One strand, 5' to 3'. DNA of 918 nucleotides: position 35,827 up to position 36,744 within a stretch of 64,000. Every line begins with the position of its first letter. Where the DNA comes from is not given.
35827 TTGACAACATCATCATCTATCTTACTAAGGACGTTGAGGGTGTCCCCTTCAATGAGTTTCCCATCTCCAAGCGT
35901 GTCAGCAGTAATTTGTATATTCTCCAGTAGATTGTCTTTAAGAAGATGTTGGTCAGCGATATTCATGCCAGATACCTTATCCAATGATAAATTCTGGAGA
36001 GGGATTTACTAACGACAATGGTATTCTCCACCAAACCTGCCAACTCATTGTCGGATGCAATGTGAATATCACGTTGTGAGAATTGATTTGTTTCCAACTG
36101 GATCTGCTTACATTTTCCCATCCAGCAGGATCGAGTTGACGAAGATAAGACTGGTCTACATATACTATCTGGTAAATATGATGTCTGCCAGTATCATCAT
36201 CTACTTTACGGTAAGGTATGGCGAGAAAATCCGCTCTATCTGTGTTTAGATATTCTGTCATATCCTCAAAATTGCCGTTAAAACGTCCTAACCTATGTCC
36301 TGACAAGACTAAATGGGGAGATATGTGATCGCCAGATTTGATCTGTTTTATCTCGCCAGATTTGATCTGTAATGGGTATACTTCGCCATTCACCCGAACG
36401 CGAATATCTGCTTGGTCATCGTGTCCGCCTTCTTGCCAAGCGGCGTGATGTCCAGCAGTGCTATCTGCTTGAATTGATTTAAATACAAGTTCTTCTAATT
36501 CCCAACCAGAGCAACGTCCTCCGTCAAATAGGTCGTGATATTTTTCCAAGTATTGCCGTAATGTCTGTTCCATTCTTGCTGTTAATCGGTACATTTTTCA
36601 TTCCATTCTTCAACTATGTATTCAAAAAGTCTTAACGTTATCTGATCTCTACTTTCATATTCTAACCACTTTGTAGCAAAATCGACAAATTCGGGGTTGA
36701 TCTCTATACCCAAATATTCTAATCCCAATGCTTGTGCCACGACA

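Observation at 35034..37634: M-R-M restriction-modification operon with two paralogous beta-class methyltransferases flanking a novel small endonuclease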

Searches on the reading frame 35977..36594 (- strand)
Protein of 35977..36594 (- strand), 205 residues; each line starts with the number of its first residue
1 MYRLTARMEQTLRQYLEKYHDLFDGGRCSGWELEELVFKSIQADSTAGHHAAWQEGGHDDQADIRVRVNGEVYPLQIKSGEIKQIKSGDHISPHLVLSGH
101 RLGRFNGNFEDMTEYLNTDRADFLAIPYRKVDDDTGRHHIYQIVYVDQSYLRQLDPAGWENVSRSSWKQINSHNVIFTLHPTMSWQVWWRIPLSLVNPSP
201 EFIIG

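Call 3: search_protein_families(library=pfam, proteins=[window:35977-36594:-], max_evalue=0.1)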
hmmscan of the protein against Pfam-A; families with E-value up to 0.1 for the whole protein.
window:35977-36594:- (205 aa): 0 families

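Call 4: search_protein_families(library=ncbifam, proteins=[window:35977-36594:-], max_evalue=0.1)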
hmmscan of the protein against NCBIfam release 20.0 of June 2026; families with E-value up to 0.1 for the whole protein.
window:35977-36594:- (205 aa): 0 families

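Call 5: search_protein_families(library=padloc, proteins=[window:35977-36594:-], max_evalue=0.1)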
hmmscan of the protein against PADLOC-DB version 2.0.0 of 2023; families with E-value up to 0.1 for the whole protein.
window:35977-36594:- (205 aa): 0 families

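Call 6: search_solved_structures(query=window:35977-36594:-, max_evalue=10, show_alignments=3)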
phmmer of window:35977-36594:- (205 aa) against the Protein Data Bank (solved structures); distinct sequences matched with E-value up to 10: 1.
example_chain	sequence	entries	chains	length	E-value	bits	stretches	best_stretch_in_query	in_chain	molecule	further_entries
3cjs_A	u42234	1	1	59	0.51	13.1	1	9-60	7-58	Ribosomal protein L11 methyltransferase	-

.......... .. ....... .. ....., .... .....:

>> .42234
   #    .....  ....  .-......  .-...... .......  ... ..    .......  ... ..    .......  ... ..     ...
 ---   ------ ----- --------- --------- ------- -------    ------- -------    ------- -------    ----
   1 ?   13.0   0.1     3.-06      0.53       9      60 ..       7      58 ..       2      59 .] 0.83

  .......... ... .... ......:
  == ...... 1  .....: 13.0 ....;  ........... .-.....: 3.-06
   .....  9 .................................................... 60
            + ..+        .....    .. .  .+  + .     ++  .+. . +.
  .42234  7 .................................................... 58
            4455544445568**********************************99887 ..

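Call 7: find_homologous_proteins(query=window:35977-36594:-, max_evalue=0.01)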
Query window:35977-36594:- (205 aa): 310 proteins with E <= 0.01 among 361 candidates; the best 120 are listed.
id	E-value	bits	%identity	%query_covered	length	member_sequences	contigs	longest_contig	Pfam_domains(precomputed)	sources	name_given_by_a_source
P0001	1.3e-139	481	100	100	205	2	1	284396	-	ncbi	-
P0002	1.5e-124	432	90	100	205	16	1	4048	-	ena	-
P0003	2.0e-120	418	88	100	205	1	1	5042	-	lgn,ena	-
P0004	2.7e-117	408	87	100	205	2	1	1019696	-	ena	-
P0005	1.5e-115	402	84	100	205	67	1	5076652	-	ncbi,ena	-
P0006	9.9e-113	393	85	97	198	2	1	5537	-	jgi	jgi:hypothetical protein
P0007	1.0e-112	393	81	100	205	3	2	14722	-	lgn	-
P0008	5.2e-108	378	79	100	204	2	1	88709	-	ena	-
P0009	5.3e-108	378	77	100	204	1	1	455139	-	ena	-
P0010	3.4e-107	375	79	100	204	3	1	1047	-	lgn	-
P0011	3.7e-107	375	77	100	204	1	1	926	-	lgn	-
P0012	4.0e-107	375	79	100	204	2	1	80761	-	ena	-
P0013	6.8e-107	374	79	100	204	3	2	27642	-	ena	-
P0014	8.5e-107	374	76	100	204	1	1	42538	-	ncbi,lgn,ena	-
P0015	1.4e-106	373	78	100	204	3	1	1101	-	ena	-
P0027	2.8e-100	352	73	100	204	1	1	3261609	-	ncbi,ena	-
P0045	2.9e-74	267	60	100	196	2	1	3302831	-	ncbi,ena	-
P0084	6.4e-66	240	53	100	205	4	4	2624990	-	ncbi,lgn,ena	-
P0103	7.1e-65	237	50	99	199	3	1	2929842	-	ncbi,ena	-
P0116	1.7e-63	232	53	100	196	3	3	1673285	-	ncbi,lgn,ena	-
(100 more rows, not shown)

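Call 14: find_encoding_contigs(protein=P0005, flank=6000, max_places=3)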
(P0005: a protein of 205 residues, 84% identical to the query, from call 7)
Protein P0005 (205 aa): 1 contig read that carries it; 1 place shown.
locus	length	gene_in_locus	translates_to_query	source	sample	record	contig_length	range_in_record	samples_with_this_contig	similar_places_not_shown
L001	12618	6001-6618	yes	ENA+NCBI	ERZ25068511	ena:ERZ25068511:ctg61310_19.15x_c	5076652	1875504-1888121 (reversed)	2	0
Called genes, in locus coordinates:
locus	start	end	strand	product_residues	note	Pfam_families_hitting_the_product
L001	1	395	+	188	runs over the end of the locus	-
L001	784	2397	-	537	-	-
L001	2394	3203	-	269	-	PF01261:AP_endonuc_2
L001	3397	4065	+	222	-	-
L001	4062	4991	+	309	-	PF01555:N6_N4_Mtase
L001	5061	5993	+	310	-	PF01555:N6_N4_Mtase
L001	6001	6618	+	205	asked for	-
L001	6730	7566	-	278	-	PF00106:adh_short, PF08659:KR, PF13561:adh_short_C2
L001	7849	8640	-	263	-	PF06452:CBM9_1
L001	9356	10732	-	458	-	PF00202:Aminotran_3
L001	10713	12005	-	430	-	-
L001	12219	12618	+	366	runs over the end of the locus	PF00155:Aminotran_1_2, PF01041:DegT_DnrJ_EryC1 (weak), PF00266:Aminotran_5 (weak)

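Call 15: find_encoding_contigs(protein=P0045, flank=6000, max_places=3)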
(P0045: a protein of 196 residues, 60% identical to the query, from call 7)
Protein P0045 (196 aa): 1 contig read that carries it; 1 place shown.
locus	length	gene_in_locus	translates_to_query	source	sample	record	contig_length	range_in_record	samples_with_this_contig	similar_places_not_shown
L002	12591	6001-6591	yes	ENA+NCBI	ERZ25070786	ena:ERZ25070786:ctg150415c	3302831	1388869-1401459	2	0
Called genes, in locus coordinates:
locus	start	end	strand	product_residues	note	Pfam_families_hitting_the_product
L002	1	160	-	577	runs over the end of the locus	PF00587:tRNA-synt_2b, PF04073:tRNA_edit, PF03129:HGTP_anticodon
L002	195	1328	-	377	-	PF04551:GcpE, PF26540:GcpE_C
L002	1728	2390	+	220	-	-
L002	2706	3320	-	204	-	PF01613:Flavin_Reduct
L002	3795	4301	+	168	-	PF02776:TPP_enzyme_N (weak)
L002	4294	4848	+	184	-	PF02775:TPP_enzyme_C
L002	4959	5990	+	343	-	PF01555:N6_N4_Mtase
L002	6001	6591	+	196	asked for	-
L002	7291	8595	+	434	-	PF00919:UPF0004, PF04055:Radical_SAM, PF01938:TRAM (weak)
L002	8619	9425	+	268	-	-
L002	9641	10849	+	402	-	PF02445:NadA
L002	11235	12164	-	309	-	-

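Call 16: find_encoding_contigs(protein=P0084, flank=5000, max_places=4)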
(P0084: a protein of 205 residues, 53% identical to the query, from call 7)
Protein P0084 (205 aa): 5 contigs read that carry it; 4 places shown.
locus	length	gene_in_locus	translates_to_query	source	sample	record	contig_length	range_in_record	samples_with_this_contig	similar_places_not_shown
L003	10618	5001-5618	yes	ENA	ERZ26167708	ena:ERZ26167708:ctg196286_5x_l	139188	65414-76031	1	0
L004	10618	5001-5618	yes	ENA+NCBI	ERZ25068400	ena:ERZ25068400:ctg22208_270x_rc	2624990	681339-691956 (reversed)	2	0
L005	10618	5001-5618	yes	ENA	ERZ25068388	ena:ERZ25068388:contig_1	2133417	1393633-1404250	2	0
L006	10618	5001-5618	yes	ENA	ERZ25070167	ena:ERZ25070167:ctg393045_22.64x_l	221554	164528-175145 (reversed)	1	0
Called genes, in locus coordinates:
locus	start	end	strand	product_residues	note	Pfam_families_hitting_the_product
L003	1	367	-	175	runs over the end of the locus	PF04311:DUF459, PF13472:Lipase_GDSL_2, PF00657:Lipase_GDSL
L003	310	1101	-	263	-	-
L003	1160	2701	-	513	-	PF03062:MBOAT, PF13813:MBOAT_2 (weak)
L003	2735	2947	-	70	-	-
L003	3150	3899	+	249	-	PF00296:Bac_luciferase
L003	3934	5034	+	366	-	PF01555:N6_N4_Mtase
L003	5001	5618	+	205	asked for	-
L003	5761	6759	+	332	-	PF01796:OB_ChsH2_C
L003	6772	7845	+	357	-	-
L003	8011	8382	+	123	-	-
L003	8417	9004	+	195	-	PF22691:Thiolase_C_1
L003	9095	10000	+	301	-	PF00106:adh_short, PF08659:KR, PF13561:adh_short_C2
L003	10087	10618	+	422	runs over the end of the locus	PF00005:ABC_tran, PF17912:OB_MalK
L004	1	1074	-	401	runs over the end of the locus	PF00657:Lipase_GDSL (weak), PF04311:DUF459, PF13472:Lipase_GDSL_2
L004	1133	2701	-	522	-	PF03062:MBOAT, PF13813:MBOAT_2 (weak)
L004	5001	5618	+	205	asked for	-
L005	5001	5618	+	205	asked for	-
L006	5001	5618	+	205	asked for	-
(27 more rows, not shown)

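Call 17: find_encoding_contigs(protein=P0103, flank=5000, max_places=3)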
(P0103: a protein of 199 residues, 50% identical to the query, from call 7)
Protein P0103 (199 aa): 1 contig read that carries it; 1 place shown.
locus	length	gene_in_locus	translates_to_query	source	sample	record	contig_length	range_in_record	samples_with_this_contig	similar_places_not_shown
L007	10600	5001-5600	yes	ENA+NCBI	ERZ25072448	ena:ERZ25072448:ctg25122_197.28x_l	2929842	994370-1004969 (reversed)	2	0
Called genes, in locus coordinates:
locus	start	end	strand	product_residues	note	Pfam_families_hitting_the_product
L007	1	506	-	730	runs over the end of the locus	PF04313:HSDR_N (weak), PF02384:N6_Mtase, PF01170:UPF0020 (weak), PF01420:Methylase_S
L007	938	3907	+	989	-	PF22745:Nlig-Ia, PF01653:DNA_ligase_aden, PF00633:HHH (faint), PF03120:OB_DNA_ligase, PF12826:HHH_2, PF14520:HHH_5, PF12826:HHH_2, PF00533:BRCT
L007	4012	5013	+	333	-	PF01555:N6_N4_Mtase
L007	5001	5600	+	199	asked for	-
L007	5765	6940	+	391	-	PF02720:DUF222, PF01844:HNH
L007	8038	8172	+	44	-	-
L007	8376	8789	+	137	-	PF01152:Bac_globin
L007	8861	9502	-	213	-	-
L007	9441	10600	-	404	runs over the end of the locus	-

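Call 18: find_encoding_contigs(protein=P0116, flank=5000, max_places=3)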
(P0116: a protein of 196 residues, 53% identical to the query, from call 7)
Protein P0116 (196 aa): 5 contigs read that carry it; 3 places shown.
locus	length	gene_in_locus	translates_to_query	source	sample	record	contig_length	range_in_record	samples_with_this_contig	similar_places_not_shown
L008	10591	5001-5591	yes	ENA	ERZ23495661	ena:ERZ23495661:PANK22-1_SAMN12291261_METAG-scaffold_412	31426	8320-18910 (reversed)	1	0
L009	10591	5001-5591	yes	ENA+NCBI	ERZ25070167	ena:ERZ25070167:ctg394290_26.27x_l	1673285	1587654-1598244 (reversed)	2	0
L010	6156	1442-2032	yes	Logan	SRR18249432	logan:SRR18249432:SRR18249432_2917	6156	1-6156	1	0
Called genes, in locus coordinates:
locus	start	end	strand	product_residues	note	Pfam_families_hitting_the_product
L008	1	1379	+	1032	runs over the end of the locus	PF15919:HicB_lk_antitox (weak), PF06634:DUF1156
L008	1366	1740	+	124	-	-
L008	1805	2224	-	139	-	PF03852:Vsr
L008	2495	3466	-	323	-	PF00145:DNA_methylase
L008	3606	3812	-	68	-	-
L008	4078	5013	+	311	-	PF01555:N6_N4_Mtase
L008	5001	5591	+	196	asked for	-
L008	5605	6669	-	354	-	-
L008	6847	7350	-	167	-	PF24838:8xMP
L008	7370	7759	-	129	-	PF08937:ThsB_TIR (weak), PF13676:TIR_2 (weak)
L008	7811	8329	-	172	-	PF05942:PaREP1 (weak)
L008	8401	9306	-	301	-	PF05090:HTTM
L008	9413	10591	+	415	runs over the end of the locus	PF00355:Rieske, PF19301:LigXa_C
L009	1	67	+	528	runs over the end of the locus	PF01039:Carboxyl_trans, PF03255:ACCA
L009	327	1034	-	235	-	PF07161:LppX_LprAFG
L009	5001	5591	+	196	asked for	-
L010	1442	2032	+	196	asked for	-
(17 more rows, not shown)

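Call 19: find_encoding_contigs(protein=P0027, flank=5000, max_places=3)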
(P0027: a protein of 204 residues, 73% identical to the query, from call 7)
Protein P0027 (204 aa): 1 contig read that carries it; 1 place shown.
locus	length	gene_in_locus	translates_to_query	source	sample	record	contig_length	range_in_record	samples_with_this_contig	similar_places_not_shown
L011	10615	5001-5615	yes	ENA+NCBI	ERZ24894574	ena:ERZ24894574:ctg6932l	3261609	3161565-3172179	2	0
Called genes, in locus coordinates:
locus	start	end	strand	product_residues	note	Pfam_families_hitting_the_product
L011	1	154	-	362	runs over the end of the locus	PF01408:GFO_IDH_MocA, PF22725:GFO_IDH_MocA_C3, PF21252:Glyco_hydro_109_C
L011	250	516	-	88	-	-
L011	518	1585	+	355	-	PF12044:Metallopep (faint)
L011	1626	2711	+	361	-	PF12044:Metallopep (faint)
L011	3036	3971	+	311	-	PF01555:N6_N4_Mtase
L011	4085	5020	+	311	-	PF01555:N6_N4_Mtase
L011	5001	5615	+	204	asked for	-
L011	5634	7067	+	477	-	PF13727:CoA_binding_3, PF02397:Bac_transf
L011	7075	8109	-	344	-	PF12715:Abhydrolase_7, PF02129:Peptidase_S15 (weak), PF05448:AXE1 (faint), PF22244:GCE_fung (weak)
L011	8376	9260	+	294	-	PF01073:3Beta_HSD (weak), PF01370:Epimerase, PF07993:NAD_binding_4 (faint), PF13460:NAD_binding_10, PF16363:GDP_Man_Dehyd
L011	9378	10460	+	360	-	PF01408:GFO_IDH_MocA, PF02894:GFO_IDH_MocA_C, PF22725:GFO_IDH_MocA_C3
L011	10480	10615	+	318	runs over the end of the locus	PF00294:PfkB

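Call 20: predict_structure(alignment_id=A1)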
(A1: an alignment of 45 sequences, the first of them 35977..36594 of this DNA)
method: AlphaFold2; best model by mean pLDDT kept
length: 205 residues; sequences in the alignment: 45
mean_pLDDT: 90.8   pTM: 0.86
mean pLDDT of the five models: 90.8, 90.7, 90.2, 89.8, 89.4
residues with pLDDT >= 90: 160; 70-90: 35; 50-70: 8; < 50: 2
segments of 3 or more residues with pLDDT < 50: none
pLDDT, mean of each block of 10 residues (from residue 1): 94 94 80 92 86 66 83 92 89 93 93 93 94 93 96 96 94 96 93 97 93
secondary structure, 60 per line:
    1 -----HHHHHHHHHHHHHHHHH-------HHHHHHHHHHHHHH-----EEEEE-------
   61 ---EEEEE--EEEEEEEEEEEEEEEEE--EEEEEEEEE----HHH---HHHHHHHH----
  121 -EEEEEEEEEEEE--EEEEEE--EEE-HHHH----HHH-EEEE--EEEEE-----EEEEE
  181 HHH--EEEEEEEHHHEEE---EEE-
elements in order: H6-22 H30-43 E49-53 E64-68 E71-87 E90-98 H109-116 E122-133 E136-141 E144-146 H148-151 E160-163 E166-170 E176-180 E186-192 E196-198 E202-204

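Call 25: fold_search(model_id=the predicted structure, library=pdb)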
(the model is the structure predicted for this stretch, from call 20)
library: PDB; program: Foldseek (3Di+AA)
matches with E <= 10: 749; with E <= 0.001: 0
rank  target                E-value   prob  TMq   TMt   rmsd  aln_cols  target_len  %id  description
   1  2oa9_A                3.9e-03  0.35  0.21  0.18  18.6       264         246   10  Restriction endonuclease MvaI in the absence of DNA (released 2007-02-20)
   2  9ebw_B                5.8e-03  0.20  0.16  0.08  27.5       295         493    8  Chimeric fluorescence biosensor formed from a lactate-binding protein and GFP, bound to lactate (released 2025-03-19)
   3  2oa9_B                2.3e-02  0.25  0.22  0.20  18.2       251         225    9  Restriction endonuclease MvaI in the absence of DNA (released 2007-02-20)
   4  2ost_C                2.7e-02  0.89  0.25  0.34   7.2       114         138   18  The structure of a bacterial homing endonuclease : I-Ssp6803I (released 2007-03-20)
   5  7pov_A                2.9e-02  0.14  0.14  0.06  17.8       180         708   11  MUC2 Tubules of D1D2D3 domains (released 2022-02-16)
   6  5c53_B                4.1e-02  0.10  0.12  0.08  16.9       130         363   10  Probing the Structural and Molecular Basis of Nucleotide Selectivity by Human Mitochondrial DNA Polymerase gamma (released 2016-01-27)
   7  4tkd_B                4.8e-02  0.63  0.22  0.36  13.7       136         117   13  Sulfolobus solfataricus HJC mutants (released 2015-08-12)
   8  5c93_A                6.5e-02  0.07  0.13  0.12  22.1       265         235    6  Histidine kinase with ATP (released 2016-07-27)
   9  6tm2_A                6.8e-02  0.12  0.15  0.06  17.5       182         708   10  Human MUC2 AAs 21-1397 (released 2020-10-21)
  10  4s37_B                7.7e-02  0.10  0.13  0.15  19.3       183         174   12  Crystal structure of R2 pyocin membrane-piercing spike (released 2016-01-27)
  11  9gvj_A                8.6e-02  0.23  0.18  0.07  17.1       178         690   11  MUC5AC mucin amino acids 28 to 1483 (released 2024-12-04)
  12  9ql9_A                8.6e-02  0.14  0.14  0.18  14.1       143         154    9  CA domain of LvrB from Leptospira in its apo form (released 2026-04-08)
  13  9ic3_C                8.6e-02  0.06  0.12  0.08  17.9       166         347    8  Chimeric mitochondrial DNA polymerase gamma ternary complex (hAmB) in mouse-like error-editing conformer (composite) (released 2025-06-04)
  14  9gvq_A                9.1e-02  0.23  0.18  0.04  17.1       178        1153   11  MUC5AC mucin amino acids 28 to 1483 (released 2024-12-04)
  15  8vc9_F                9.1e-02  0.08  0.14  0.09  24.0       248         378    7  Hybrid response regulator LvrB from Leptospira / phosphorylated REC form (released 2024-12-18)
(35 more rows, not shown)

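Call 29: find_related_loci(query=A1, collection=genome_contigs, flank=5000)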
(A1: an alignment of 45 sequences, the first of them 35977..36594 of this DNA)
Query A1 (205 aa) in genome_contigs; peptide patterns used: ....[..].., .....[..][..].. (x = any residue, [..] = any of these).
178 stretches matched a pattern; 102 encode a relative of the query (tblastn E <= 1e-3); the best 80 are kept; 80 distinct loci.
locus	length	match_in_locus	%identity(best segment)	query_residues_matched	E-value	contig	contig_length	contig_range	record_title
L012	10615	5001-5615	91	1-205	3e-129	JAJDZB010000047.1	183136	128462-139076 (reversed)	MAG: Candidatus Poribacteria bacterium isolate jk18x34bins.64 k141_175242, whole genome shotgun sequence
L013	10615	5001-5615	92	1-205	4e-129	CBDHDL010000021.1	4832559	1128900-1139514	MAG: Candidatus Poribacteria bacterium isolate 20da9595-a677-4a4b-9313-254fbc54331e genome assembly, contig: contig_21,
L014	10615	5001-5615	87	1-205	9e-123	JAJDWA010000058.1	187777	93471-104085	MAG: Candidatus Poribacteria bacterium isolate jk18x22bins.76 k141_408112, whole genome shotgun sequence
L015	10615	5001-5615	86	1-205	2e-121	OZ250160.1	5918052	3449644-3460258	MAG: Candidatus Poribacteria bacterium isolate 8ae7ebc5-6e71-4186-9c0c-d873ebd224b0 genome assembly, chromosome: 1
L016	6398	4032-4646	85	1-205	3e-121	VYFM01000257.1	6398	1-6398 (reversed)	MAG: Candidatus Poribacteria bacterium isolate SB0677_bin_25 NODE_3953_length_6398_cov_10.110831, whole genome shotgun s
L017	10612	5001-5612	86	1-204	3e-121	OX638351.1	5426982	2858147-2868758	MAG: uncultured Poribacteria bacterium isolate d4690918-7cf6-4b6d-bcb0-07eb3c50a363 genome assembly, chromosome: 1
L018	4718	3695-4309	85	1-205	5e-121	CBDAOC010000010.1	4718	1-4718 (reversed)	MAG: Nitrososphaerales archaeon isolate e30e03c6-d171-4630-a17b-0e0776d16b44 genome assembly, contig: contig_10, whole g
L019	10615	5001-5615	83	1-205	1e-119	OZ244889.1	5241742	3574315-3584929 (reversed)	MAG: Candidatus Poribacteria bacterium isolate e98e4a03-ae45-434a-8c9f-424be2589405 genome assembly, chromosome: 1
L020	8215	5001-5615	84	1-205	5e-119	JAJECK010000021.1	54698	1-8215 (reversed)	MAG: Candidatus Poribacteria bacterium isolate jk18xAbins.19 k141_1034107, whole genome shotgun sequence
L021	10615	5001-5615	84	1-205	5e-118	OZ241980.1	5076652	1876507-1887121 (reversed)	MAG: Candidatus Poribacteria bacterium isolate addb8a48-e40a-4d5d-92e9-c4632a5e54a8 genome assembly, chromosome: 1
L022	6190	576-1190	84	1-205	3e-117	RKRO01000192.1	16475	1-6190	MAG: Candidatus Poribacteria bacterium isolate PNGco_C_bin3 scaffold_469, whole genome shotgun sequence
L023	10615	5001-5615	79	1-205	2e-111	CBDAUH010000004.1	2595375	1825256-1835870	MAG: Candidatus Poribacteria bacterium isolate 2b956532-cd71-4e48-8ac0-65602b58f679 genome assembly, contig: contig_4, w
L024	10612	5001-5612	76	1-205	2e-109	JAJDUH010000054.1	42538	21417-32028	MAG: Candidatus Poribacteria bacterium isolate jk18x1bzbins.72 k141_1166439, whole genome shotgun sequence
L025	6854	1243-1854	78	1-205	3e-107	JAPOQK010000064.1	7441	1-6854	MAG: Candidatus Poribacteria bacterium isolate APA_bin_83 c_000000106915, whole genome shotgun sequence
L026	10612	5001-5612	73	1-205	1e-103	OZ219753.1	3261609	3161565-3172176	MAG: Candidatus Poribacteria bacterium isolate 1eb63393-43b3-4ba7-aba7-ea4ddc7e67a3 genome assembly, chromosome: 4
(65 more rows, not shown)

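Call 30: find_related_loci(query=window:35977-36594:-, collection=metagenome_contigs, flank=5000)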
Query window:35977-36594:- (205 aa) in metagenome_contigs; peptide patterns used: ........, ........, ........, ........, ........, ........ (x = any residue, [..] = any of these).
84 stretches matched a pattern; 2 encode a relative of the query (tblastn E <= 1e-3); 2 distinct loci.
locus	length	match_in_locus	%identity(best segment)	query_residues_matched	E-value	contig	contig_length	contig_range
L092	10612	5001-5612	86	1-204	3e-123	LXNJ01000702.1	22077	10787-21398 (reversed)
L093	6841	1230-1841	78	1-205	6e-109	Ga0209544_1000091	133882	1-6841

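Call 48: find_homologous_proteins(query=L001:3397-4062:+, max_evalue=0.001)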
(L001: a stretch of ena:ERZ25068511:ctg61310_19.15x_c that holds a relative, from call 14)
Query L001:3397-4062:+ (222 aa): 557 proteins with E <= 0.001 among 883 candidates; the best 120 are listed.
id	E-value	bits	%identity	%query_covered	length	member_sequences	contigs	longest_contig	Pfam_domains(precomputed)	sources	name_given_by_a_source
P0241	4.2e-145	499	100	100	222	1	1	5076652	-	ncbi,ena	-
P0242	8.4e-130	449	91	100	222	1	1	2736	-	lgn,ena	-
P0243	2.6e-115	401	80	99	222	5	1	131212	-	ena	-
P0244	7.5e-115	400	80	99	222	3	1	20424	-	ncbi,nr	ncbi:hypothetical protein F4X73_06680 [Candidatus Poribacteria bacterium]|nr:hypothetical protein [C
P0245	2.2e-114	398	80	100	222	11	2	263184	-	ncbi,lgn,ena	-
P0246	6.1e-111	387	77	100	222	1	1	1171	-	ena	-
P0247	1.0e-109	383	79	98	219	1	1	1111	-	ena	-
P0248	1.6e-109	382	76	100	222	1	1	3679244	-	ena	-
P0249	2.4e-109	382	76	98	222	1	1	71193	-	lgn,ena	-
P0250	4.4e-109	381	78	98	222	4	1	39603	-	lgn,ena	-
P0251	6.1e-109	381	74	100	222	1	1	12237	-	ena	-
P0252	6.7e-109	380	75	100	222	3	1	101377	-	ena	-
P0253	1.3e-108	379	76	100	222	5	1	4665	-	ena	-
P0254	2.0e-108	379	76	100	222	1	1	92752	-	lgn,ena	-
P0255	1.5e-107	376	75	99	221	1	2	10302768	-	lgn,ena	-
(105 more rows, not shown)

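Call 53: predict_structure(alignment_id=A2)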
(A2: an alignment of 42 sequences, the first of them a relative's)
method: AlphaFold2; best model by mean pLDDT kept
length: 222 residues; sequences in the alignment: 42
mean_pLDDT: 83.4   pTM: 0.77
mean pLDDT of the five models: 83.4, 79.2, 78.0, 76.9, 76.0
residues with pLDDT >= 90: 107; 70-90: 79; 50-70: 25; < 50: 11
segments of 3 or more residues with pLDDT < 50: 69-74, 78-80
pLDDT, mean of each block of 10 residues (from residue 1): 73 78 77 72 57 79 64 49 71 87 91 92 93 90 97 98 96 92 97 94 95 97 75
secondary structure, 60 per line:
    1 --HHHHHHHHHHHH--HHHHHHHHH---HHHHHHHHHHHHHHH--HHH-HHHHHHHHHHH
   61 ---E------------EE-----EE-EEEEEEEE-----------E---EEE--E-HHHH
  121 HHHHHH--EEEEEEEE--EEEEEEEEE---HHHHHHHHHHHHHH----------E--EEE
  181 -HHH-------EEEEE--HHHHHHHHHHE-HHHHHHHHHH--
elements in order: H3-14 H17-25 H29-43 H50-60 E87-94 E110-112 H117-126 E129-136 E139-147 H151-164 E178-180 E192-196 H199-208 H211-220

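Call 64: search_dna_similar(query=window:35977-36594:-, collection=plasmids, mode=protein, max_evalue=0.001, max_rows=15)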
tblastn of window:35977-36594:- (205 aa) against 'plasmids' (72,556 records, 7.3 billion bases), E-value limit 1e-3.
Records with a match: 1; places in all: 1; records where one place covers at least 80% of the query: 1.
Best place of each record, by identity: <60% 1.
By first word of the organism name: Spiroplasma 1.
By predicted mobility (MOB-suite, as given by PLSDB): non-mobilizable 1.
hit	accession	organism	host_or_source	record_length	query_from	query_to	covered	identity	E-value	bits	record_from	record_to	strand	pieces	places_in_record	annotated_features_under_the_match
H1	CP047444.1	Spiroplasma citri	Neoaliturus tenellus,cell culture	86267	16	187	80%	33.9%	4e-15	106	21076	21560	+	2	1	hypothetical protein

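Call 65: search_dna_similar(query=window:35977-36594:-, collection=phages, mode=protein, max_evalue=0.001, max_rows=15)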
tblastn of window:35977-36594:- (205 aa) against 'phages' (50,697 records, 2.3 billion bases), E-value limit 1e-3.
No match.
